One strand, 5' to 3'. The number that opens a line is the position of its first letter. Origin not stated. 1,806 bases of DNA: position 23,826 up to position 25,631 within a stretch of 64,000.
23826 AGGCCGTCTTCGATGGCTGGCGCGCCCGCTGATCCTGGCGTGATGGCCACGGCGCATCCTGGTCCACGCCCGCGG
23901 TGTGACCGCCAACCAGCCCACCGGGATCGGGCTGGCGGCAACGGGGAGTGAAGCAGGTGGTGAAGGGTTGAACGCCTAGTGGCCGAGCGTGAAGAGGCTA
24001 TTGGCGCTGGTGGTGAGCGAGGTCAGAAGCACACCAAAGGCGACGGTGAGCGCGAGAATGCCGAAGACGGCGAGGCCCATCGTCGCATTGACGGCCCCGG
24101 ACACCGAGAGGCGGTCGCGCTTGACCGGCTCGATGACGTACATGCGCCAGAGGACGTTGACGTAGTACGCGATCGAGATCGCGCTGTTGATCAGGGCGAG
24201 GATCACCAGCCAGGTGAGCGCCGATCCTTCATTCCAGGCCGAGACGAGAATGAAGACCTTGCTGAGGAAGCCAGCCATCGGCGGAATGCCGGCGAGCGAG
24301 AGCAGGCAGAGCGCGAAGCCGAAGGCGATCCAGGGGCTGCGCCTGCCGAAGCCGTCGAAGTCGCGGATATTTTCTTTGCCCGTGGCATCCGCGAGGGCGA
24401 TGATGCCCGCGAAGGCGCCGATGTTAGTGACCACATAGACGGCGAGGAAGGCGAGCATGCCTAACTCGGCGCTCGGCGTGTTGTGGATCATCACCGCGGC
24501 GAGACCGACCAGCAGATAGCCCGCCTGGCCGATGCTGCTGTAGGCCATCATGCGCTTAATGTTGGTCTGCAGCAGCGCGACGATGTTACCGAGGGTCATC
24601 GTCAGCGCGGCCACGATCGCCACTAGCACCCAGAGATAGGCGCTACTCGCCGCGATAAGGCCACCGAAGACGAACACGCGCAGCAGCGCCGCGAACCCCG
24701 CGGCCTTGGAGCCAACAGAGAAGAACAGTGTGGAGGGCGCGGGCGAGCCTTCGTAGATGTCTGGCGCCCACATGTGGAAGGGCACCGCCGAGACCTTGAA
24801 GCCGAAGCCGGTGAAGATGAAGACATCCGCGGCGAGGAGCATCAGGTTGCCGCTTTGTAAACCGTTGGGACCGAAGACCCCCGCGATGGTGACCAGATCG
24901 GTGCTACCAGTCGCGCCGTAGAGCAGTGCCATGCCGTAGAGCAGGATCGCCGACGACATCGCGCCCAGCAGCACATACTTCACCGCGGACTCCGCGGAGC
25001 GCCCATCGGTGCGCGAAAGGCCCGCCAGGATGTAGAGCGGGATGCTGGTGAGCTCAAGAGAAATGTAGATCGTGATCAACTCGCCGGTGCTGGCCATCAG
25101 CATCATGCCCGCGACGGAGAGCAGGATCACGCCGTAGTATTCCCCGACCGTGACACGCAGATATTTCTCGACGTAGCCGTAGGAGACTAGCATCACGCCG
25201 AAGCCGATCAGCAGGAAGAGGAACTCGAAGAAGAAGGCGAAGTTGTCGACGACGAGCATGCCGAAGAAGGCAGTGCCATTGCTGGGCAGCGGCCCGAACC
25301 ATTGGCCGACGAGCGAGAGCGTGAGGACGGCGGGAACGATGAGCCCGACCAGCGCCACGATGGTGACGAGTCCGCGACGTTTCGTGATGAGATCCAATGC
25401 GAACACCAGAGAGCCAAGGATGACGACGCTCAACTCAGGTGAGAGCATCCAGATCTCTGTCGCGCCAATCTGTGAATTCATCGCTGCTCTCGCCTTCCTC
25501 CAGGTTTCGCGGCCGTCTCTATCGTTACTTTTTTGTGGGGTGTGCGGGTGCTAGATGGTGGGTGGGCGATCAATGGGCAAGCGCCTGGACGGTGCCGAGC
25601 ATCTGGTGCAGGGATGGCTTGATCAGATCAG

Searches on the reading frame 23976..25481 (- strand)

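Call 7: search_protein_families(library=ncbifam, proteins=[window:23976-25481:-])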
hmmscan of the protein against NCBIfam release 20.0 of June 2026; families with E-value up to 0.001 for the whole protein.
window:23976-25481:- (501 aa): 70 families (the best 25 are shown)
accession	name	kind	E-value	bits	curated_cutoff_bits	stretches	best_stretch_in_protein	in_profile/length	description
TIGR01770.1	NDH_I_N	subfamily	1.5e-112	377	332.6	1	12-479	3-463/472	NADH-quinone oxidoreductase subunit NuoN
NF002701.0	PRK02504.1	equivalog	4.1e-104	348.9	569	1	13-497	15-483/513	NAD(P)H-quinone oxidoreductase subunit N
NF004440.0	PRK05777.1-3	equivalog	2.1e-101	340.2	519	1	10-496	8-476/477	NADH-quinone oxidoreductase subunit NuoN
NF004442.0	PRK05777.1-5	equivalog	3.1e-99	333.1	523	1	8-489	6-474/483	NADH-quinone oxidoreductase subunit NuoN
NF004441.0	PRK05777.1-4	equivalog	5.2e-94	315.7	477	1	111-489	143-512/524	NADH-quinone oxidoreductase subunit NuoN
NF004446.0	PRK05777.2-4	equivalog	2.1e-92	310.8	590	1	10-488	11-490/502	NADH-quinone oxidoreductase subunit NuoN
NF004444.0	PRK05777.2-2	equivalog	1.6e-80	271.6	496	1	5-486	9-479/496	NADH-quinone oxidoreductase subunit NuoN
NF004445.0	PRK05777.2-3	equivalog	3.8e-78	263.6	408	1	9-464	6-447/475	NADH-quinone oxidoreductase subunit NuoN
NF004443.0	PRK05777.2-1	equivalog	8.9e-76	256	626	1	13-480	14-479/506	NADH-quinone oxidoreductase subunit NuoN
NF004439.0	PRK05777.1-1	equivalog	4.9e-72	243.4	531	1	9-486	7-471/485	NADH-quinone oxidoreductase subunit NuoN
NF006240.0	PRK08376.1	subfamily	5.7e-54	183.9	662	1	75-485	85-491/521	putative monovalent cation/H+ antiporter subunit D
NF004448.0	PRK05777.2-6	equivalog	1.2e-51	176.2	869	1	66-486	65-483/492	NADH-quinone oxidoreductase subunit NuoN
NF004447.0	PRK05777.2-5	equivalog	5.1e-49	167.6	547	1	12-461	3-435/458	NADH-quinone oxidoreductase subunit NuoN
NF006241.0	PRK08377.1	equivalog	5.9e-49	167.4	645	1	76-468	74-449/494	NADH dehydrogenase subunit N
NF006419.0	PRK08668.1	equivalog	1e-39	136.9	617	1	17-494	9-475/613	NADH dehydrogenase subunit M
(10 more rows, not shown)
